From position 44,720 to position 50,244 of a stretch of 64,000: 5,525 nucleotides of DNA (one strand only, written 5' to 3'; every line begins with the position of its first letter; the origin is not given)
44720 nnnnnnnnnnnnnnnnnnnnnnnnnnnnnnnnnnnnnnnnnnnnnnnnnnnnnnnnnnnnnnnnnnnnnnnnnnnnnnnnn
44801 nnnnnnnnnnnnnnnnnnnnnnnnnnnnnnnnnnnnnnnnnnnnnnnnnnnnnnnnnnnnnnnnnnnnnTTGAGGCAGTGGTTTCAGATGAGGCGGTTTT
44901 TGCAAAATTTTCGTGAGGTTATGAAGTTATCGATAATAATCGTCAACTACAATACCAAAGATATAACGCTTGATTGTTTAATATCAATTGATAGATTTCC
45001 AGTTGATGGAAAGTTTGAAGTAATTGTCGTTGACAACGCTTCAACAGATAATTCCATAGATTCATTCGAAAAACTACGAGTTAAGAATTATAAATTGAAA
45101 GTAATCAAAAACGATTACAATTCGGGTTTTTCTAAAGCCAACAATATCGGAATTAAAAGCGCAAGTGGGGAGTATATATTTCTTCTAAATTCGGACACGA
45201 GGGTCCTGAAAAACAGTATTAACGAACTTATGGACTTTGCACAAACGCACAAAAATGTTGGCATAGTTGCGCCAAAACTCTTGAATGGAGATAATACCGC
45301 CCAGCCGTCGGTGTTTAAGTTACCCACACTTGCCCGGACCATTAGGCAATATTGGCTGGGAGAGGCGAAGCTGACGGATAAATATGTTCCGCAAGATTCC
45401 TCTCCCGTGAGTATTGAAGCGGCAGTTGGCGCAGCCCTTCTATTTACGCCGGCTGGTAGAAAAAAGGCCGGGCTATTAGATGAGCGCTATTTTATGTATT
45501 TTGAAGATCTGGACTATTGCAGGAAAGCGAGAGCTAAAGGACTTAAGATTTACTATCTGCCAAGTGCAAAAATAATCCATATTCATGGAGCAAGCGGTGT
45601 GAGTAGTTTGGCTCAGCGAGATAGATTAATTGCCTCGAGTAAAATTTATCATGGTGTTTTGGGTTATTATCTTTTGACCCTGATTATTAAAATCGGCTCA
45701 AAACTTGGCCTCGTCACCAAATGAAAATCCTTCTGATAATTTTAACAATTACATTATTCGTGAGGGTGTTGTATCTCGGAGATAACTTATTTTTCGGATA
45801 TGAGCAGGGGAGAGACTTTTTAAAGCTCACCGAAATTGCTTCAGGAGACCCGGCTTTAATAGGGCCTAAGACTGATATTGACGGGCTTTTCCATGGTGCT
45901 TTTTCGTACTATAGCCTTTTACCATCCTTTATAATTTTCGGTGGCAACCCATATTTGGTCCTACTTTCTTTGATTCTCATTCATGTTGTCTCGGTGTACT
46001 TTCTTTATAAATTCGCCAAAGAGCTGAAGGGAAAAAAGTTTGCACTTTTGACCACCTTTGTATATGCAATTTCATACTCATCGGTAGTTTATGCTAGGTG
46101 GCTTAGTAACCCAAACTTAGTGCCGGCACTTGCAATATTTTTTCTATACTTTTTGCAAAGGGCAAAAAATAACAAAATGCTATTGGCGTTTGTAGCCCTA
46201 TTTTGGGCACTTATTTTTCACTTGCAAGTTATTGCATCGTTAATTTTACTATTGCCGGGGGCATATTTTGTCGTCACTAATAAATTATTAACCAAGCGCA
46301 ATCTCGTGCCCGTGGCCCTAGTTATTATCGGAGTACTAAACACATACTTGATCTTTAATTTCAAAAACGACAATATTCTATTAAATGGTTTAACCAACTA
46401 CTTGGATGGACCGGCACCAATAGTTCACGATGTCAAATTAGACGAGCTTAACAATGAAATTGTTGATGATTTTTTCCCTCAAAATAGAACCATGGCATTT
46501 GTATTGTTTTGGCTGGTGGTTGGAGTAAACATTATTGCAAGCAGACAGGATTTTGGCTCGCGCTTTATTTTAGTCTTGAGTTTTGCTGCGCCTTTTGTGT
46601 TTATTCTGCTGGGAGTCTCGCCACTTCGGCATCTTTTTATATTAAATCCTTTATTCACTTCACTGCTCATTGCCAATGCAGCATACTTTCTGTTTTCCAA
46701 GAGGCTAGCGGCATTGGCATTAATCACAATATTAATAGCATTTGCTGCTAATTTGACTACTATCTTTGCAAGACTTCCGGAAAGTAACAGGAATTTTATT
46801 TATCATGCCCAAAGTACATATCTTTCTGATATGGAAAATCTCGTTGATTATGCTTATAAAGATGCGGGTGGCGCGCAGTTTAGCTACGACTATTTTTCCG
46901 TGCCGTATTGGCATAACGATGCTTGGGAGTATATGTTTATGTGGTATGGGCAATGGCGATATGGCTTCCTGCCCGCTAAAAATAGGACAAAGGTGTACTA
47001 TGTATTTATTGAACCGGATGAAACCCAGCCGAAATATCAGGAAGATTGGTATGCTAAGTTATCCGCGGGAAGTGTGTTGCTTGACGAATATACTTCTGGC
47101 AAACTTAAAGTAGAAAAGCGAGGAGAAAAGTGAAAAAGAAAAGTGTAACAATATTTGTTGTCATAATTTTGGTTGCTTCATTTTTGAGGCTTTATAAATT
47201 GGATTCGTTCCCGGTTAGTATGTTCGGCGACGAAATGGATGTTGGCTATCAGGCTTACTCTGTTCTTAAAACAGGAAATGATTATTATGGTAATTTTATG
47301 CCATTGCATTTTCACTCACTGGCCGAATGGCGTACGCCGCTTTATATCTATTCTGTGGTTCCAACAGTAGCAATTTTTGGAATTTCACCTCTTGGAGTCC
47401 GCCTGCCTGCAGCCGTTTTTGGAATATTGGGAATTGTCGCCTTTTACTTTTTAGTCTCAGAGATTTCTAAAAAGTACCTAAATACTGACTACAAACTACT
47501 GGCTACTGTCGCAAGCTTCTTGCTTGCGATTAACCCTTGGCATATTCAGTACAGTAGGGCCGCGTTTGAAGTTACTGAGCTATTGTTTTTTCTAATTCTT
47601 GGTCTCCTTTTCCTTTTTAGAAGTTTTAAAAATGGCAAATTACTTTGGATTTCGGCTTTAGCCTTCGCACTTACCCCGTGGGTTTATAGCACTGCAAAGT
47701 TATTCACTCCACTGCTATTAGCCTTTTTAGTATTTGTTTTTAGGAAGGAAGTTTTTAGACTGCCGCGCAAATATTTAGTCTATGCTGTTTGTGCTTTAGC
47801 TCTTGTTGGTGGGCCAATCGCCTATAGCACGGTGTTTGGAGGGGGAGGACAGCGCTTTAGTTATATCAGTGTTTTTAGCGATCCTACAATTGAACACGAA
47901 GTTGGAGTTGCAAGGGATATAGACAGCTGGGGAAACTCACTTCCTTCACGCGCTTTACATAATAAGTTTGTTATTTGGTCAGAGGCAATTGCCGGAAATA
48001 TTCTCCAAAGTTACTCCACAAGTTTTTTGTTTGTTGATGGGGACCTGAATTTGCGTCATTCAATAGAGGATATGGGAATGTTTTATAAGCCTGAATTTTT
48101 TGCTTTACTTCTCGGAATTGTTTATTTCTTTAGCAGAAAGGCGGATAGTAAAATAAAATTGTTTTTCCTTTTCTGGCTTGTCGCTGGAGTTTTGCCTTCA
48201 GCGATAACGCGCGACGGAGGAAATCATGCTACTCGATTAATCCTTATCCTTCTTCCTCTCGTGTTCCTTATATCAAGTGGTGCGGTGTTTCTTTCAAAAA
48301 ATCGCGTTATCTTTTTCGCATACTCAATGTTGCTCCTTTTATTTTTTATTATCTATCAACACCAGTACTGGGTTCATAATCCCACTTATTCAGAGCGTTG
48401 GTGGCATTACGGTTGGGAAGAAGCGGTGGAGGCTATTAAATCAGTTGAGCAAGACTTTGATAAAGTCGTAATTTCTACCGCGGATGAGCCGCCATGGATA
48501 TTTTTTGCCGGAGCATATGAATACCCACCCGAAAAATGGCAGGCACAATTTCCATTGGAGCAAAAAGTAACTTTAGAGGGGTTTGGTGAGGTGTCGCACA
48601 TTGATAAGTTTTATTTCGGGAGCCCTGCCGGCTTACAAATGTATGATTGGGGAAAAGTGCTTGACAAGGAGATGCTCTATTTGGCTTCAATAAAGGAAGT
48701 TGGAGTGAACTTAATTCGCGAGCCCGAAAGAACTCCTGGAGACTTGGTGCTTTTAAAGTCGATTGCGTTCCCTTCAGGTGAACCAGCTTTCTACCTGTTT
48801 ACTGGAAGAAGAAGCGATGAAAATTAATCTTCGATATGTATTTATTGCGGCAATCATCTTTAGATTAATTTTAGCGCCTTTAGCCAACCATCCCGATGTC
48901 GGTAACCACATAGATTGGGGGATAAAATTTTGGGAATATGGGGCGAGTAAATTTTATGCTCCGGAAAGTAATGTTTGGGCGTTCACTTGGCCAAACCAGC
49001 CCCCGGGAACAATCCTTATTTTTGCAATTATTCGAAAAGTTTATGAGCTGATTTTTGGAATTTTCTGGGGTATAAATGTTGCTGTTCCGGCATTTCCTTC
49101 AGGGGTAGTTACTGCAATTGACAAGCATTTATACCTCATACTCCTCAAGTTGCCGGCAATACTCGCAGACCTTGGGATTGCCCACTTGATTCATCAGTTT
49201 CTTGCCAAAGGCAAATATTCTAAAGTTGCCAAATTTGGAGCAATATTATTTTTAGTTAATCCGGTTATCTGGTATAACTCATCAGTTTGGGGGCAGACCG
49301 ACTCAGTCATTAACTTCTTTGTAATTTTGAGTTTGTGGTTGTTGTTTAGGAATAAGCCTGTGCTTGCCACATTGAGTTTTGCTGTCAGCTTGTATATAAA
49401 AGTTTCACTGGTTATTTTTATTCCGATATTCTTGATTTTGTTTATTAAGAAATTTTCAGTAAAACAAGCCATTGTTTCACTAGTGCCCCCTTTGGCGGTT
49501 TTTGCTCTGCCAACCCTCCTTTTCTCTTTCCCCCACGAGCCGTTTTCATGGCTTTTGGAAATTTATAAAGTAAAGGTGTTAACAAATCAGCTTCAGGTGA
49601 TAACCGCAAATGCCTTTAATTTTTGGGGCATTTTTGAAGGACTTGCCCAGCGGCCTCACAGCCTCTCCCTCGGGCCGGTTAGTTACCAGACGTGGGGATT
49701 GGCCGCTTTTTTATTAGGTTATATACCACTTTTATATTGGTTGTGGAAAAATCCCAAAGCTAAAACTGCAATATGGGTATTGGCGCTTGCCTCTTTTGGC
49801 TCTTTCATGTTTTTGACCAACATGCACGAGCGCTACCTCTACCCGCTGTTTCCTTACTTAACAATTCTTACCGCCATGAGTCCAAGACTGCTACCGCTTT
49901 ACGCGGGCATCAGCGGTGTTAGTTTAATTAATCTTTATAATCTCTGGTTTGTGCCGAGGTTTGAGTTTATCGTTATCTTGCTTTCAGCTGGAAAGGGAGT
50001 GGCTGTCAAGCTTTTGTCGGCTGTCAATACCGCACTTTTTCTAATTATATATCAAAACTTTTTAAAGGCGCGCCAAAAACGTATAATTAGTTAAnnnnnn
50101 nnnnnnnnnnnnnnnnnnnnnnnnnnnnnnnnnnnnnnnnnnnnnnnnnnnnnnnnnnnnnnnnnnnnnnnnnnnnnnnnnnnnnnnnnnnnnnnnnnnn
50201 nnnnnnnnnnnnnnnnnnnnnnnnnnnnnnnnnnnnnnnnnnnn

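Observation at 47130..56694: Five-fold tandem array of PMT_2/ArnT-like GT-C paralogs, interrupted once by a different membrane protein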

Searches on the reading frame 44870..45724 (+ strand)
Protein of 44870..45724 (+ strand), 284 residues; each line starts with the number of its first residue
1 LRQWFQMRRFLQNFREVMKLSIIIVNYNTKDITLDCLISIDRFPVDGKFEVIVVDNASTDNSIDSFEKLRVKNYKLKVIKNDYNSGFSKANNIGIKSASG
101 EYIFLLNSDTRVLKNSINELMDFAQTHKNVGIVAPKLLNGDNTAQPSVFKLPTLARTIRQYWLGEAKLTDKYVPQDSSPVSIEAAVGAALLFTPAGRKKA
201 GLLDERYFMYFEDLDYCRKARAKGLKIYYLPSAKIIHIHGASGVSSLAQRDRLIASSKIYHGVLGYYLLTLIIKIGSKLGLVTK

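Call 9: search_protein_families(library=pfam, proteins=[window:44870-45724:+], max_evalue=0.01)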
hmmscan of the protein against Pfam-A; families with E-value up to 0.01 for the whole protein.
window:44870-45724:+ (284 aa): 4 families
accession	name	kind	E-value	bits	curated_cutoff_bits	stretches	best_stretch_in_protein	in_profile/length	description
PF00535.33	Glycos_transf_2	-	2.4e-22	80.1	23.3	1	21-143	1-122/168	Glycosyl transferase family 2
PF13641.12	Glyco_tranf_2_3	-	6.6e-12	46.4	27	1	20-251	3-225/230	Glycosyltransferase like family 2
PF10111.15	Glyco_tranf_2_2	-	3.9e-06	27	27.3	1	23-126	3-108/276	Glycosyltransferase like family 2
PF13632.12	Glyco_trans_2_3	-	0.00035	20.9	27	1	102-254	1-140/198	Glycosyl transferase family group 2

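Call 40: search_protein_families(library=ncbifam, proteins=[window:44870-45724:+], max_evalue=1e-8)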
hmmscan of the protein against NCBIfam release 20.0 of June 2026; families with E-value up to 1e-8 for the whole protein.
window:44870-45724:+ (284 aa): 13 families
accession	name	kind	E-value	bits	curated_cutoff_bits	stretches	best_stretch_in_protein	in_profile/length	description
TIGR01556.1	rhamnosyltran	subfamily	7.7e-18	64.7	200.55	1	48-254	21-217/281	rhamnosyltransferase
NF007482.0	PRK10073.1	equivalog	8.2e-17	61.2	423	1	17-127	5-113/334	glycosyltransferase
TIGR03965.1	mycofact_glyco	equivalog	1.8e-15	56.8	280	1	19-250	75-293/467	mycofactocin biosynthesis glycosyltransferase MftF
TIGR03111.1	glyc2_xrt_Gpos1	hypoth_equivalog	8.9e-15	54.4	363.95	1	12-138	43-170/439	TIGR03111 family XrtG-associated glycosyltransferase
NF038299.1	EPS_HpsN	equivalog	1.5e-14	53.7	425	1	19-243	2-226/317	hormogonium polysaccharide biosynthesis glycosyltransferase HpsN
NF041875.1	EPS_EpsD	equivalog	1.3e-12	47.8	370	1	20-146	1-126/325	exopolysaccharide biosynthesis glycosyltransferase EpsD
NF047683.1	TeichurnBiosyTuaG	equivalog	1.8e-12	47.4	400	1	19-128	7-115/252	teichuronic acid biosynthesis protein TuaG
TIGR03937.1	PgaC_IcaA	equivalog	1.8e-12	46.9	422.3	1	12-133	39-159/407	poly-beta-1,6-N-acetyl-D-glucosamine synthase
NF050050.1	ProtGlycPglI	equivalog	1.6e-11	44.1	500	1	19-125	3-109/306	GalNAc(5)-diNAcBac-PP-undecaprenol beta-1,3-glucosyltransferase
NF038302.1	EPS_HpsE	equivalog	4e-11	42.5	300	1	19-150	2-137/307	hormogonium polysaccharide biosynthesis glycosyltransferase HpsE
NF053739.1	GlytfEpsEBac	equivalog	6.8e-10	38.4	450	1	19-145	2-128/265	glycosyltransferase EpsE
TIGR04283.1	glyco_like_mftF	equivalog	7e-10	38.9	182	1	20-132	1-106/221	TIGR04283 family arsenosugar biosynthesis glycosyltransferase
TIGR04242.1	nodulat_NodC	equivalog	1.2e-09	37.6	550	1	13-138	43-169/395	chitooligosaccharide synthase NodC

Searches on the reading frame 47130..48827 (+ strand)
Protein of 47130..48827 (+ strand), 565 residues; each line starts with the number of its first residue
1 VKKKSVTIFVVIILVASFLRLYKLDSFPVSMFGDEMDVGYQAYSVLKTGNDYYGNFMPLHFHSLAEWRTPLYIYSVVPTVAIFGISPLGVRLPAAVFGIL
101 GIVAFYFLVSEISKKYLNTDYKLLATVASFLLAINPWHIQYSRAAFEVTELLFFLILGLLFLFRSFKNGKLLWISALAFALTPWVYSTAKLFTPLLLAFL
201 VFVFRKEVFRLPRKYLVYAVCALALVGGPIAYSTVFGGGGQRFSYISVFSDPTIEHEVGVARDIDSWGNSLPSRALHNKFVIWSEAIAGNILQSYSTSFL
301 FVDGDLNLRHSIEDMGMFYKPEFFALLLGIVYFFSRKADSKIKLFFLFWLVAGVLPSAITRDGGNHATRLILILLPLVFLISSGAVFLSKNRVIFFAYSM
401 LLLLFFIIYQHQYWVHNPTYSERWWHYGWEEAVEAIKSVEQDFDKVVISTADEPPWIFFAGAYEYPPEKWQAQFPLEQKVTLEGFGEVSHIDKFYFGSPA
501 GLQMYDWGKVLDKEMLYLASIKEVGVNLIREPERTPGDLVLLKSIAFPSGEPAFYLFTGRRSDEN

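Call 4: search_protein_families(library=pfam, proteins=[window:47130-48827:+], max_evalue=0.01)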
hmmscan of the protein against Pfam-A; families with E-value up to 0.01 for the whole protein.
window:47130-48827:+ (565 aa): 1 family
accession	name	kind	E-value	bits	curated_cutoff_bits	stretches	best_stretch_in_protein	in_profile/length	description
PF13231.12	PMT_2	-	8.6e-06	26.5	26.1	1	70-227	4-155/160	Dolichyl-phosphate-mannose-protein mannosyltransferase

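Call 18: find_related_loci(query=A1, collection=genome_contigs, flank=10000)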
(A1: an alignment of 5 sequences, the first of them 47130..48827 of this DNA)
Query A1 (565 aa) in genome_contigs; peptide patterns used: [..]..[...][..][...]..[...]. (x = any residue, [..] = any of these).
599 stretches matched a pattern (row limit reached: there are more); 590 encode a relative of the query (tblastn E <= 1e-3); the best 80 are kept; 78 distinct loci.
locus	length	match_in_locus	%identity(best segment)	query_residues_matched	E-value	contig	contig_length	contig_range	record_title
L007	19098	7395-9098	62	1-560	0e+0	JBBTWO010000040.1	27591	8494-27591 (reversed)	MAG: Patescibacteria group bacterium isolate H41-bin046_1 H41_bin046_1_000000000040, whole genome shotgun sequence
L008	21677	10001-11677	63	8-558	0e+0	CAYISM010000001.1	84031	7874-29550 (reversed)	MAG TPA_asm: uncultured Gammaproteobacteria bacterium isolate ERP119705_co3_788 genome assembly, contig: NODE_170_length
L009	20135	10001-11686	58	1-560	0e+0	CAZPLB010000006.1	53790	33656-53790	MAG TPA_asm: uncultured Gammaproteobacteria bacterium isolate SRP200132_co2_495 genome assembly, contig: NODE_389_length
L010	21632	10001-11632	70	16-560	0e+0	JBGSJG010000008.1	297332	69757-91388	MAG: Patescibacteria group bacterium isolate JTS-AC151 k141_2430206, whole genome shotgun sequence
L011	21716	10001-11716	55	3-558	0e+0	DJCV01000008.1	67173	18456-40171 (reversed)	MAG TPA_asm: Candidatus Woesebacteria bacterium UBA5941 UBA5941_contig_4, whole genome shotgun sequence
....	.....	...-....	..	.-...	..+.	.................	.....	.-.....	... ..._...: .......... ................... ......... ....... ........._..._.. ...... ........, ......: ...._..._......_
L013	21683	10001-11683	54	1-565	0e+0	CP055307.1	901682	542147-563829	MAG: Candidatus Woesebacteria bacterium isolate Ch104b chromosome, complete genome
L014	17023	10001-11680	55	1-558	0e+0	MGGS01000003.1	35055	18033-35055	MAG: Candidatus Woesebacteria bacterium RIFCSPHIGHO2_02_FULL_42_20 rifcsphigho2_02_scaffold_1454, whole genome shotgun s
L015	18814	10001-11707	58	8-560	0e+0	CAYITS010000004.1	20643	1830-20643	MAG TPA_asm: uncultured Gammaproteobacteria bacterium isolate ERP119705_co3_637 genome assembly, contig: NODE_2950_lengt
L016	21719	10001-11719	55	1-563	0e+0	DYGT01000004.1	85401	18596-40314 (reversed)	MAG TPA_asm: Candidatus Microgenomatus sp. isolate BE2012_6_40_25 Afr_mines_BE2012_152_length_85401_cov_11_084409, whole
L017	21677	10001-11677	53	3-560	0e+0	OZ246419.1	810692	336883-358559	MAG: uncultured Gammaproteobacteria bacterium isolate binchicken_co84_156 genome assembly, chromosome: 1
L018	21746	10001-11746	53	16-558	0e+0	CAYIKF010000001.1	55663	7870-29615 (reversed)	MAG TPA_asm: uncultured Gammaproteobacteria bacterium isolate ERP119705_co21_379 genome assembly, contig: NODE_503_lengt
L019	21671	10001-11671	52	10-557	0e+0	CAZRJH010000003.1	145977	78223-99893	MAG TPA_asm: uncultured Gammaproteobacteria bacterium isolate SRP342105_co1_321 genome assembly, contig: NODE_121_length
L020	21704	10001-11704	56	8-558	0e+0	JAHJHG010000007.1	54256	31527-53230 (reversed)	MAG: Patescibacteria group bacterium isolate Modern_marine_planktonic.mb.16 Modern_marine_plan.mb.16_k141_695771, whole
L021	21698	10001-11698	51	8-558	6e-178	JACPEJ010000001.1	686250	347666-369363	MAG: Candidatus Blackburnbacteria bacterium isolate NC_groundwater_332_Ag_B-0.1um_41_18 GD18-4_B1_scaffold_152758, whole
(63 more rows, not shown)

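Call 33: search_protein_families(library=ncbifam, proteins=[window:47130-48827:+], max_evalue=0.01)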
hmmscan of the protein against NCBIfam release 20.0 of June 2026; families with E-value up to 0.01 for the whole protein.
window:47130-48827:+ (565 aa): 1 family
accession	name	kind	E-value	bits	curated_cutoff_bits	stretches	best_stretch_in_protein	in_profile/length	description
TIGR03663.1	TIGR03663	subfamily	2.6e-10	39.9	126.25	1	8-381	3-332/435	flippase activity-associated protein Agl23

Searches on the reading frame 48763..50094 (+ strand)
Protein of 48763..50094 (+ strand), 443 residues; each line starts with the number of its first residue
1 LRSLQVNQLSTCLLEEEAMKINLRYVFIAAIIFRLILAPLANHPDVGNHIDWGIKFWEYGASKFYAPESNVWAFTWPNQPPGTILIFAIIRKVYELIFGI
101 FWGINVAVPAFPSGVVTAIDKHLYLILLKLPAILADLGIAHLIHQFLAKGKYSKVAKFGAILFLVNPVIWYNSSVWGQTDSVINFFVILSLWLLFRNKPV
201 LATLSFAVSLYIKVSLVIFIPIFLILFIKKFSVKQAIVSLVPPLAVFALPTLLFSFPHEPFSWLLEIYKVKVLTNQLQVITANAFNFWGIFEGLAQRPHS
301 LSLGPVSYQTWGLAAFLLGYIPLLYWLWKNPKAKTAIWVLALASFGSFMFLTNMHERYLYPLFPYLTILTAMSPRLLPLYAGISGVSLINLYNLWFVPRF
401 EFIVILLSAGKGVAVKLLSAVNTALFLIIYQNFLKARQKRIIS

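Call 4: search_protein_families(library=pfam, proteins=[window:48763-50094:+], max_evalue=0.01)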
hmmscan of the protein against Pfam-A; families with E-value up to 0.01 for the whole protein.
window:48763-50094:+ (443 aa): 3 families
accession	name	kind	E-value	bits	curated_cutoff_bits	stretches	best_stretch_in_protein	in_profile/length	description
PF09594.16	GT87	-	0.00039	20.7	25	1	132-341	49-227/237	Glycosyltransferase family 87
PF06728.19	PIG-U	-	0.00085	18.9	24.5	1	119-291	72-262/378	GPI transamidase subunit PIG-U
PF03155.21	Alg6_Alg8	-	0.0023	17.4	25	0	158-407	122-397/482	ALG6, ALG8 glycosyltransferase family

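Call 33: search_protein_families(library=ncbifam, proteins=[window:48817-50094:+], max_evalue=0.01)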
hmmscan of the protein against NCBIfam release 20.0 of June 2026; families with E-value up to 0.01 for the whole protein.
window:48817-50094:+ (425 aa): 0 families

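Call 48: search_solved_structures(query=A3, max_evalue=10)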
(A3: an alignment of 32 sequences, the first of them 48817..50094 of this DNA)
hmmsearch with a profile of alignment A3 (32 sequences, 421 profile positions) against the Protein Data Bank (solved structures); distinct sequences matched with E-value up to 10: 4.
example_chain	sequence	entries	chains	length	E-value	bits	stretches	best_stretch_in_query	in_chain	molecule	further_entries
9wno_A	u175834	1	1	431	4.2e-10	42.4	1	108-276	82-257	GPI mannosyltransferase 1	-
23gf_B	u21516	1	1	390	2.6e-09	39.8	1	106-284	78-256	GPI mannosyltransferase 1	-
23gx_B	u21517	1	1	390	3.1e-09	39.6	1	106-284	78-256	GPI mannosyltransferase 1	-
6snh_X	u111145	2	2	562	8e-08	34.9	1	10-390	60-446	Dolichyl pyrophosphate Man9GlcNAc2 alpha-1,3-glucosyltransferase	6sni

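Call 50: search_protein_families(library=pfam, alignment_id=A3, max_evalue=0.01)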
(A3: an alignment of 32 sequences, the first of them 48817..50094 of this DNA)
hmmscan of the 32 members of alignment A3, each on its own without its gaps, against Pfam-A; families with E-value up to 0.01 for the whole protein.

A. member 1, window:48817-50094:+ (425 aa): 3 families
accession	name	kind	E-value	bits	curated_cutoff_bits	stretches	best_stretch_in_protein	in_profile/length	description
PF09594.16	GT87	-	0.00037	20.8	25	1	114-323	49-227/237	Glycosyltransferase family 87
PF06728.19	PIG-U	-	0.0011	18.6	24.5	1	101-273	72-262/378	GPI transamidase subunit PIG-U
PF03155.21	Alg6_Alg8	-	0.0019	17.7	25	0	140-389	122-397/482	ALG6, ALG8 glycosyltransferase family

B. families by the number of members that match (of 32 scanned): 6 families
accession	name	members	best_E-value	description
PF06728.19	PIG-U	4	8.1e-07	GPI transamidase subunit PIG-U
PF09594.16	GT87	3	1.1e-05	Glycosyltransferase family 87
PF03155.21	Alg6_Alg8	3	0.00035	ALG6, ALG8 glycosyltransferase family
PF05208.19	ALG3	2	7.1e-06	ALG3 protein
PF14897.12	EpsG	1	2.6e-05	EpsG family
PF20619.3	DUF6804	1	0.00047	Family of unknown function (DUF6804)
